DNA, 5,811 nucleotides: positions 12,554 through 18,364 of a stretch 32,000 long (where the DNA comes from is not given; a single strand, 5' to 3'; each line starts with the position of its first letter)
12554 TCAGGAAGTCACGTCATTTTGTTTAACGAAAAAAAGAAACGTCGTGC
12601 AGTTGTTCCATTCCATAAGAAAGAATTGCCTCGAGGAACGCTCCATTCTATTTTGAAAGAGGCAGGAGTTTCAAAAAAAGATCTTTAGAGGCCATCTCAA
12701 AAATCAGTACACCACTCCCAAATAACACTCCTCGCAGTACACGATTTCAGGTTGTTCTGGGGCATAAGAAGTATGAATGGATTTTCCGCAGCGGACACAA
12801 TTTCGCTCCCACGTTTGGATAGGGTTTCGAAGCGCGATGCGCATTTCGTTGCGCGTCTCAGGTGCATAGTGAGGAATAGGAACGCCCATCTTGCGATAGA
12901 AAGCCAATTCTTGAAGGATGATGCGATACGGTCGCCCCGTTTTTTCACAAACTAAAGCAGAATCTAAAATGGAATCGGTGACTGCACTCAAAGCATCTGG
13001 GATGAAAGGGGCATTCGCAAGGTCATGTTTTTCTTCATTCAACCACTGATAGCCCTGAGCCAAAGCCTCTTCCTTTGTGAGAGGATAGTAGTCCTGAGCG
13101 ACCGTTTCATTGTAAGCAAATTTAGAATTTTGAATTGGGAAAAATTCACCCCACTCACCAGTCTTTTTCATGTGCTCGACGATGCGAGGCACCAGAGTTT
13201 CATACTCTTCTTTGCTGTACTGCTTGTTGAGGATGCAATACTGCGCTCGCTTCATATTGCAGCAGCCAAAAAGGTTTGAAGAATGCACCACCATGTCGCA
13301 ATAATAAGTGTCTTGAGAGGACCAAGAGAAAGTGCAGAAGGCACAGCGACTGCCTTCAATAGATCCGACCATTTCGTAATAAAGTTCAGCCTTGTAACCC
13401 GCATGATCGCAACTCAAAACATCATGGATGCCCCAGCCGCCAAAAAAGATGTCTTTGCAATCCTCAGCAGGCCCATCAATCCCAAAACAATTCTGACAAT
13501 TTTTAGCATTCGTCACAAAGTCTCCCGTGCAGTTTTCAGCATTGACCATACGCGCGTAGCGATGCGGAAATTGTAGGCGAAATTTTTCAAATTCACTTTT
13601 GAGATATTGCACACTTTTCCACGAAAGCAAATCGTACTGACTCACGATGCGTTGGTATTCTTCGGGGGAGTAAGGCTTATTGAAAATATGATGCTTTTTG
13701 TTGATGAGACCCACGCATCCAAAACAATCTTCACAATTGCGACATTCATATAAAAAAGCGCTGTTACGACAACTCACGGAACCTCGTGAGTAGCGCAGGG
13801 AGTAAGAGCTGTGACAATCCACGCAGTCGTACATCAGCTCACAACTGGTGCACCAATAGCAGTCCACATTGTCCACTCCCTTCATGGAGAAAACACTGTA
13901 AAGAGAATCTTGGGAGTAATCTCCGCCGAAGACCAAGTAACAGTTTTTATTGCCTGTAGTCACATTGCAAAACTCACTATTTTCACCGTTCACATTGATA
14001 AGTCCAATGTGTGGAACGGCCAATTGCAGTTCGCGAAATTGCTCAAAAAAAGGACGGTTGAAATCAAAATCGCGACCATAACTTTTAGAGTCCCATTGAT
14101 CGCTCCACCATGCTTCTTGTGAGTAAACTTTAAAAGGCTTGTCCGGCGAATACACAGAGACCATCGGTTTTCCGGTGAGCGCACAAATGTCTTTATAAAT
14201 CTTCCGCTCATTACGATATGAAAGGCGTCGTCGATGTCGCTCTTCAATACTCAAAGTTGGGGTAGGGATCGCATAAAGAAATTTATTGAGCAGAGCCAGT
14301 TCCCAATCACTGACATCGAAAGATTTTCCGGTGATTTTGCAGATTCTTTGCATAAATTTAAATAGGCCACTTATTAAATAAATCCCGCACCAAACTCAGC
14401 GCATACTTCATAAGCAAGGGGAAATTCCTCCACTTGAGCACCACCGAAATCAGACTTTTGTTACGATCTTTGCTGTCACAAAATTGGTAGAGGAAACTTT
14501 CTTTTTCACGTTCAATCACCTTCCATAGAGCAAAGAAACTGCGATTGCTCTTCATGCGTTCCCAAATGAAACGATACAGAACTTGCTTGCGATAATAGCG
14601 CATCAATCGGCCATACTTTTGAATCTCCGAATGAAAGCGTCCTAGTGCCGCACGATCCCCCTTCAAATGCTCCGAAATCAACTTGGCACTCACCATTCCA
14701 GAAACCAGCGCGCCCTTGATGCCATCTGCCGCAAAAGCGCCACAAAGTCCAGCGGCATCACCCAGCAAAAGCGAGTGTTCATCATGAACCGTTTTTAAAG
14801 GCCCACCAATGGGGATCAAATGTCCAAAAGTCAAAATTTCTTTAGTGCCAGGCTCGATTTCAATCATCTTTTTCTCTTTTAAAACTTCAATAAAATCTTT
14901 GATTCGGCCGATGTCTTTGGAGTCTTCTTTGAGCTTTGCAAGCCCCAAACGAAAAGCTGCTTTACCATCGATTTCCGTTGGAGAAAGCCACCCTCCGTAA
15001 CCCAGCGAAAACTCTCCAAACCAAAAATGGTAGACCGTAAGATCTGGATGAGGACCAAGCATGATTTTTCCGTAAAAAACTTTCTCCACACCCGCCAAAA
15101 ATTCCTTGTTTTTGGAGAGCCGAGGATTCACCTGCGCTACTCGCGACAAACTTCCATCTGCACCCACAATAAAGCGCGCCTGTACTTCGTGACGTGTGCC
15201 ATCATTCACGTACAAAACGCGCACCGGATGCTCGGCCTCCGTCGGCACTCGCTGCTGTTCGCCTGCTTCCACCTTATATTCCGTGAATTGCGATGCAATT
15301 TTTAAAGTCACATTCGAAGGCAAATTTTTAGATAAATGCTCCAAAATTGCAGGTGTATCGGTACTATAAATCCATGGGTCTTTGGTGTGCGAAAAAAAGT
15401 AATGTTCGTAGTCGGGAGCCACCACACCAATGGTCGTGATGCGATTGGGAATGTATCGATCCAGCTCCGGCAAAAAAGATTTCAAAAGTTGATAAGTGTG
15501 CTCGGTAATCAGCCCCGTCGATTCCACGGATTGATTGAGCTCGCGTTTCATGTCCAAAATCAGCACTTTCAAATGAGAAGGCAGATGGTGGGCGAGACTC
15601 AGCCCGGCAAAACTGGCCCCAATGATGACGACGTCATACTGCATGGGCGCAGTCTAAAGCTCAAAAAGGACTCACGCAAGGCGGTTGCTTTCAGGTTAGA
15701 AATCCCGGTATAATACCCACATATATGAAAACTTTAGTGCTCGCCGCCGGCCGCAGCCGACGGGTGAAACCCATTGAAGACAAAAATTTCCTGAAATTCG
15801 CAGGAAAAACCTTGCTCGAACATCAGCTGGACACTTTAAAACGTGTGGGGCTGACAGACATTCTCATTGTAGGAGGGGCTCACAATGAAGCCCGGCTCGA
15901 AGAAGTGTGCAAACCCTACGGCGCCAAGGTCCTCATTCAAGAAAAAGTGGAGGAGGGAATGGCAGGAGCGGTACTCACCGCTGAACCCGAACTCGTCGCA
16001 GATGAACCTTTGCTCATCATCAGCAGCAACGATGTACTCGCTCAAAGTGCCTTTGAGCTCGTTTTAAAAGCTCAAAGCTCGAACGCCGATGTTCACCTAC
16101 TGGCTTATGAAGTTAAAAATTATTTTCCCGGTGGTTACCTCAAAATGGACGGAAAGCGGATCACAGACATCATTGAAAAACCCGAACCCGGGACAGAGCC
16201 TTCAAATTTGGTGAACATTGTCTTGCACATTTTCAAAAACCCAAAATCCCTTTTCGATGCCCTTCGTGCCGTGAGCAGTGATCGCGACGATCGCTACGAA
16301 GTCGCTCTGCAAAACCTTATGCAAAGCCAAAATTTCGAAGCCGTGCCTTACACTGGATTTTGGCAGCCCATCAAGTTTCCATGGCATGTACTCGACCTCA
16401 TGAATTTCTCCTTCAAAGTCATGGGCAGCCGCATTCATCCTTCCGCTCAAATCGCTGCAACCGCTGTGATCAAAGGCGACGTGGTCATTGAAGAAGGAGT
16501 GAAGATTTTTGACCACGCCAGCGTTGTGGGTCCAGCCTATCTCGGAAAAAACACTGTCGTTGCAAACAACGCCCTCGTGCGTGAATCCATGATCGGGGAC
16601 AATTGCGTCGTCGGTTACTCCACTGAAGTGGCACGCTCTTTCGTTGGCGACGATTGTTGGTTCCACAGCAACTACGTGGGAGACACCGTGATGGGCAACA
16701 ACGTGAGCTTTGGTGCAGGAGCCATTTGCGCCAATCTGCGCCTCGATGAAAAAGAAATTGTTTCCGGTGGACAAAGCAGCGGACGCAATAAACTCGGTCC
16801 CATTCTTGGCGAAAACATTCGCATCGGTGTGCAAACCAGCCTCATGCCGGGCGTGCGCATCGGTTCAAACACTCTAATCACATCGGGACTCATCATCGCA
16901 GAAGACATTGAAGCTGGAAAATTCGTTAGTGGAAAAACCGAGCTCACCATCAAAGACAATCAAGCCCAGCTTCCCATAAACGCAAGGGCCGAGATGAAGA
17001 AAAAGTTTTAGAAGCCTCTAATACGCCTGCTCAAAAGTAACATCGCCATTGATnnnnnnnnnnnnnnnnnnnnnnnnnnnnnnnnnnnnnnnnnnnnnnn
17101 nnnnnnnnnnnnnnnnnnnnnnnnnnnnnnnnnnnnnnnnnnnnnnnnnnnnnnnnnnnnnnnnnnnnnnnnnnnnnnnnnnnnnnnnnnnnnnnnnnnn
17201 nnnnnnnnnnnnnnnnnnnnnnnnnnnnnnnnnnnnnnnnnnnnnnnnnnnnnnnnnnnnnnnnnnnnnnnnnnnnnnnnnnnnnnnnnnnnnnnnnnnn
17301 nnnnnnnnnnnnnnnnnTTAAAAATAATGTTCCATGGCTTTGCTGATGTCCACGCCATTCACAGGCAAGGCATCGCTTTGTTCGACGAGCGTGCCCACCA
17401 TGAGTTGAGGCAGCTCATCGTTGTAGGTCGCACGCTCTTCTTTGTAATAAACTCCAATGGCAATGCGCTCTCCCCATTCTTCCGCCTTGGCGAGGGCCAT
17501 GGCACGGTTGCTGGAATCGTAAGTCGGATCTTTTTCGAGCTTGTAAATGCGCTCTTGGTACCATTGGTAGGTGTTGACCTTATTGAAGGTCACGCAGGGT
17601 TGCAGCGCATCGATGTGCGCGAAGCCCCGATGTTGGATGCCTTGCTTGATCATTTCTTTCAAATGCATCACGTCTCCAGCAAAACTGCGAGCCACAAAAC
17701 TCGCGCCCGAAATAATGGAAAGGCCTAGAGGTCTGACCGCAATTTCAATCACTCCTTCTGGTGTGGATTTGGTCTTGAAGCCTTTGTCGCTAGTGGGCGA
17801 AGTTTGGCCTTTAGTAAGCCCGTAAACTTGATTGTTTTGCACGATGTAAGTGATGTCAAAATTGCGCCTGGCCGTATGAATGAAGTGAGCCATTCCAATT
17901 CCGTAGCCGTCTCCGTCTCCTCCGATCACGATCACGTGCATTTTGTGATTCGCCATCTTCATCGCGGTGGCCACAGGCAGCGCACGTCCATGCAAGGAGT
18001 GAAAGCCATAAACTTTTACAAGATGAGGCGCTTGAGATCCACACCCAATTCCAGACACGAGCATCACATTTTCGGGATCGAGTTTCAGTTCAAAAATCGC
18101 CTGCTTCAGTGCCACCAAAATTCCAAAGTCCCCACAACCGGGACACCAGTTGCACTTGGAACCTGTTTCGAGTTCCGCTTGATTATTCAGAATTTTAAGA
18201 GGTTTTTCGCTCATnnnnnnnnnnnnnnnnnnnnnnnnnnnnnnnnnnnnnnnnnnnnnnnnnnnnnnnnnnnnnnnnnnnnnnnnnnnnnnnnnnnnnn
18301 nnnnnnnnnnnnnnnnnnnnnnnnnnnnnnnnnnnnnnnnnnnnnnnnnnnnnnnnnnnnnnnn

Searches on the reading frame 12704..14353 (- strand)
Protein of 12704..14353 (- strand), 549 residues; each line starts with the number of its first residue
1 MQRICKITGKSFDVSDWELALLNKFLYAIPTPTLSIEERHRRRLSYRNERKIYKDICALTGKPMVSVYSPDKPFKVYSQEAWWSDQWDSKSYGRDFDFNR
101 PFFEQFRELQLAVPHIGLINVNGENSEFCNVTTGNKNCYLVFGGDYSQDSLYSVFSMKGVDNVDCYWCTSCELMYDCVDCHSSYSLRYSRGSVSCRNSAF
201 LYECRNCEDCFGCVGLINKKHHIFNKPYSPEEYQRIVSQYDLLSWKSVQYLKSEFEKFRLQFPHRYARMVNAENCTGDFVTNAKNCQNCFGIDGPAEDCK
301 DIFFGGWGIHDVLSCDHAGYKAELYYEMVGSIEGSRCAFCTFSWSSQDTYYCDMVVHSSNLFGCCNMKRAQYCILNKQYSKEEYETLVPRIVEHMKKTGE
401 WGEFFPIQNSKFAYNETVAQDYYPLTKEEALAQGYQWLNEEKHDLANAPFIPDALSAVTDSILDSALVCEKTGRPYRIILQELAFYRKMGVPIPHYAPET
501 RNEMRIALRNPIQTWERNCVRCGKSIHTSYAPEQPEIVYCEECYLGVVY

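Call 5: search_protein_families(library=pfam, proteins=[window:12704-14353:-], max_evalue=1)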
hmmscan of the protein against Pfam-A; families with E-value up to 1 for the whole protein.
window:12704-14353:- (549 aa): 1 family
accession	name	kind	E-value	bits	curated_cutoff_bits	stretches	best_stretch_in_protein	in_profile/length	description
PF23477.1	zf_Tbcl_2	-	0.0016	18.6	27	1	516-544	5-33/37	Probable treble clef zinc finger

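Call 6: search_protein_families(library=ncbifam, proteins=[window:12704-14353:-], max_evalue=1)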
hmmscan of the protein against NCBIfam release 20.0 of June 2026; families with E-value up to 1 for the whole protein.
window:12704-14353:- (549 aa): 2 families
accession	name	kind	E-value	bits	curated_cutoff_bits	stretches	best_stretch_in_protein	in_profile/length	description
TIGR04272.1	cxxc_cxxc_Mbark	domain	0.017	14.8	36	1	516-544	5-33/37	CxxC-x17-CxxC domain-containing protein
NF002714.0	PRK02551.1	equivalog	0.45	10.2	190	0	274-294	82-102/157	class Ib ribonucleoside-diphosphate reductase assembly flavoprotein NrdI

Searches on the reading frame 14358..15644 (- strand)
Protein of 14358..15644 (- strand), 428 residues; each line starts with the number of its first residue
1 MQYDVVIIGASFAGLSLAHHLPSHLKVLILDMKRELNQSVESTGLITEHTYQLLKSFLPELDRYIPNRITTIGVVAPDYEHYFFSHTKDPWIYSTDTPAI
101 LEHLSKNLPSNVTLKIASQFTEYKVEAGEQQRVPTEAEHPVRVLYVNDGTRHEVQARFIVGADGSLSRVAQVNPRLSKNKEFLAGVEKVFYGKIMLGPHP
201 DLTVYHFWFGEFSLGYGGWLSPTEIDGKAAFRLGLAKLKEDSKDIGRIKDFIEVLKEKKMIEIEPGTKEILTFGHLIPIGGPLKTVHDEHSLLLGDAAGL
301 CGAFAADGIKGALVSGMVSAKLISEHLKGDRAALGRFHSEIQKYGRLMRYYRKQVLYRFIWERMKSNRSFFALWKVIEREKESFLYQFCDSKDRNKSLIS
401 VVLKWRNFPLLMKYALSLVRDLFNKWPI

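Call 16: search_protein_families(library=pfam, proteins=[window:14358-15644:-], max_evalue=0.01)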
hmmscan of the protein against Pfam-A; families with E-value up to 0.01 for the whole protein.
window:14358-15644:- (428 aa): 5 families
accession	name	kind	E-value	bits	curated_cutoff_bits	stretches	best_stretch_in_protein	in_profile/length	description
PF01494.25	FAD_binding_3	-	9.2e-09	35.4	22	1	3-328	2-323/349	FAD binding domain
PF01266.30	DAO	-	1.5e-05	25.1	27.9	1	4-53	1-54/353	FAD dependent oxidoreductase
PF05834.18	Lycopene_cycl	-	0.00045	19.8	23.4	0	4-34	1-34/380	Lycopene cyclase protein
PF13450.12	NAD_binding_8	-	0.0029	18.3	21.9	0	7-36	1-31/68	NAD(P)-binding Rossmann-like domain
PF07992.20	Pyr_redox_2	-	0.0097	15.8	26.1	0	3-35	1-34/291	Pyridine nucleotide-disulphide oxidoreductase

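Call 45: search_protein_families(library=ncbifam, proteins=[window:14358-15644:-], max_evalue=0.01)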
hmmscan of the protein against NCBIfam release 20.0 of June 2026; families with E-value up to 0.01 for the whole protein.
window:14358-15644:- (428 aa): 26 families (the best 25 are shown)
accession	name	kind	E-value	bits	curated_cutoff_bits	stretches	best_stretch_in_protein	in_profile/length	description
TIGR02032.1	GG-red-SF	subfamily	3.2e-24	86.1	158.8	1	3-322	1-296/297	geranylgeranyl reductase family protein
TIGR02023.1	BchP-ChlP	subfamily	2e-18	66.6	343.3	1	3-370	1-345/388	geranylgeranyl diphosphate reductase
NF008519.0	PRK11445.1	equivalog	3.4e-14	52.9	303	2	2-39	3-40/355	FAD-binding protein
NF041080.1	DGGGPL_reductase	equivalog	1.9e-09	37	580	1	2-330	1-318/447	digeranylgeranylglycerophospholipid reductase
TIGR01988.1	Ubi-OHases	subfamily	2e-06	26.9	224.65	1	4-171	1-169/387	ubiquinone biosynthesis hydroxylase, UbiH/UbiF/VisC/COQ6 family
NF006091.0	PRK08243.1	subfamily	9.7e-06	24.6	351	1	1-170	1-166/393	4-hydroxybenzoate 3-monooxygenase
NF005612.0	PRK07364.1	equivalog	6.8e-05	21.5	487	1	2-171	18-185/415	FAD-dependent hydroxylase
NF004832.0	PRK06184.1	subfamily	7.1e-05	21.7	476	1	3-170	7-174/506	hypothetical protein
NF005788.0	PRK07608.1-3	equivalog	8.2e-05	21.5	478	0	1-34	1-35/388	UbiH/UbiF family hydroxylase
NF004780.0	PRK06126.1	subfamily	0.00015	20.2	445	1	113-171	133-193/552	hypothetical protein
NF004829.0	PRK06183.1-3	subfamily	0.00026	19.9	390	1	93-169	107-177/520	bifunctional 3-(3-hydroxy-phenyl)propionate/3-hydroxycinnamic acid hydroxylase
TIGR01984.1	UbiH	equivalog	0.00039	19.4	392.2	1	4-172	1-167/382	2-octaprenyl-6-methoxyphenyl hydroxylase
NF045655.1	MkRedMenJ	equivalog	0.00047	19.2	700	1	136-326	131-318/406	menaquinone reductase MenJ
NF006144.0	PRK08294.1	subfamily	0.00061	18.2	560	0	105-171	151-214/637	phenol 2-monooxygenase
NF006567.0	PRK09077.1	equivalog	0.0007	17.9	629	1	1-38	7-43/537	L-aspartate oxidase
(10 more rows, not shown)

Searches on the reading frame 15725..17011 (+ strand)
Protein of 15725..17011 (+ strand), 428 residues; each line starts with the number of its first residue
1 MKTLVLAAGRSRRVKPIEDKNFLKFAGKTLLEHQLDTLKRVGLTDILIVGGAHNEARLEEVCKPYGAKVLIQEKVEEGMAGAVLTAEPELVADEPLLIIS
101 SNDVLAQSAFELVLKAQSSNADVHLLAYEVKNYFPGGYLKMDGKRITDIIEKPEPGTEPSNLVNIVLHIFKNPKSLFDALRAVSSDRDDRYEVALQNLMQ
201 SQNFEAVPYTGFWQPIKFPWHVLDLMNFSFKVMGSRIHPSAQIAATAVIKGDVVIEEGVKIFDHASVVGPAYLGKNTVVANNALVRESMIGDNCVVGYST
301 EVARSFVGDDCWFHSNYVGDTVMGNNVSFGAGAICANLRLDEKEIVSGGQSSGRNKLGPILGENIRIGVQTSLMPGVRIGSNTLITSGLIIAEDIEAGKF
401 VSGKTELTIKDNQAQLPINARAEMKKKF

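Call 16: search_protein_families(library=pfam, proteins=[window:15725-17011:+], max_evalue=0.01)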
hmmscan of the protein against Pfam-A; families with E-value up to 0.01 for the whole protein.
window:15725-17011:+ (428 aa): 8 families
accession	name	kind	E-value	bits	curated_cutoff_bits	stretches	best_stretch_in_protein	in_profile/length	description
PF00483.29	NTP_transferase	-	1.5e-17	64.5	21.2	1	2-213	1-226/245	Nucleotidyl transferase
PF12804.13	NTP_transf_3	-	2.7e-17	63.8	27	1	4-188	2-149/160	MobA-like NTP transferase domain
PF00132.30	Hexapep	-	2.4e-15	55.9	27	3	252-286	1-35/36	Bacterial transferase hexapeptide (six repeats)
PF25084.1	LbH_EIF2B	-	5.4e-10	39.7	54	1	254-333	5-85/105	EIF2B subunit epsilon LbH domain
PF01128.25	IspD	-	0.00022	21.5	27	1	3-60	3-61/221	2-C-methyl-D-erythritol 4-phosphate cytidylyltransferase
PF02348.25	CTP_transf_3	-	0.002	18.4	22.6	1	7-77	6-72/217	Cytidylyltransferase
PF24894.1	Hexapep_GlmU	-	0.0023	18.4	23.3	0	281-353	12-84/104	GlmU-like, C-terminal hexapeptide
PF16314.11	DUF4954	-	0.0066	15.6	26.2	1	240-332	190-282/433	Domain of unknown function (DUF4954)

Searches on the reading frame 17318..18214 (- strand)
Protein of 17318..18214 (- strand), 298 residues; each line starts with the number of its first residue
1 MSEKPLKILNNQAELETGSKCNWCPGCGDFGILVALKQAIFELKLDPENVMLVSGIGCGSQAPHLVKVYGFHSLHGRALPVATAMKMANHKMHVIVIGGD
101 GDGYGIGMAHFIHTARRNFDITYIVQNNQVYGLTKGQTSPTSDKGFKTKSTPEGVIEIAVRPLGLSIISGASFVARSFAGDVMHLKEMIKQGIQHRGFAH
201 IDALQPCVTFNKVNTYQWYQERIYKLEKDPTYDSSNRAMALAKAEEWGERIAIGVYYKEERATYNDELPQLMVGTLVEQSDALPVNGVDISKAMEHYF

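Call 16: search_protein_families(library=pfam, proteins=[window:17318-18214:-], max_evalue=0.01)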
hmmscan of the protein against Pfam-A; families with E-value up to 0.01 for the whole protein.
window:17318-18214:- (298 aa): 2 families
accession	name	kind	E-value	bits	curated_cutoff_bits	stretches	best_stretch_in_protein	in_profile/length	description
PF02775.26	TPP_enzyme_C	-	9.9e-27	94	21.9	1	62-202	18-150/151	Thiamine pyrophosphate enzyme, C-terminal TPP binding domain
PF12367.13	PFO_beta_C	-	6.6e-26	90.6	24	1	207-271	1-64/66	Pyruvate ferredoxin oxidoreductase beta subunit C terminal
